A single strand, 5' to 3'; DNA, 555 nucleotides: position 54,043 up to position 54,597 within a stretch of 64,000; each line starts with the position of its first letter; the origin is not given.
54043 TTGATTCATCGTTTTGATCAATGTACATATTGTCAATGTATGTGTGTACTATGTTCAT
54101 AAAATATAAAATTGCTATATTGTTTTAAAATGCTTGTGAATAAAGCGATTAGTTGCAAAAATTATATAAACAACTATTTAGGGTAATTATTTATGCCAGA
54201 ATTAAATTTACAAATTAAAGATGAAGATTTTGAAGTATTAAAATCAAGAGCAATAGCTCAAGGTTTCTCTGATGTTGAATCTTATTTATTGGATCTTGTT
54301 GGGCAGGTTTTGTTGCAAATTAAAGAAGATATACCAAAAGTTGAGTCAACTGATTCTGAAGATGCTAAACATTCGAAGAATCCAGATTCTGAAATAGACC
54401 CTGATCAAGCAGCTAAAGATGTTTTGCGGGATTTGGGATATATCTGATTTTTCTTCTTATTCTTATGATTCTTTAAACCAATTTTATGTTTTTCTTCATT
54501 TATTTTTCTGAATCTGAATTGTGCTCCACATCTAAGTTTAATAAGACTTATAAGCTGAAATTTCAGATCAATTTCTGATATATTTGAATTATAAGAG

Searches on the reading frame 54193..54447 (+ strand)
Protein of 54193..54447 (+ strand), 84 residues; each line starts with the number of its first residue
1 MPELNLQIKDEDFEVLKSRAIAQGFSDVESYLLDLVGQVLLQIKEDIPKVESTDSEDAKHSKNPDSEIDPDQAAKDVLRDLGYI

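Call 3: search_protein_families(library=pfam, proteins=[window:54193-54447:+], max_evalue=0.01)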
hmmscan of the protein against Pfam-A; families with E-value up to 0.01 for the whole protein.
window:54193-54447:+ (84 aa): 0 families
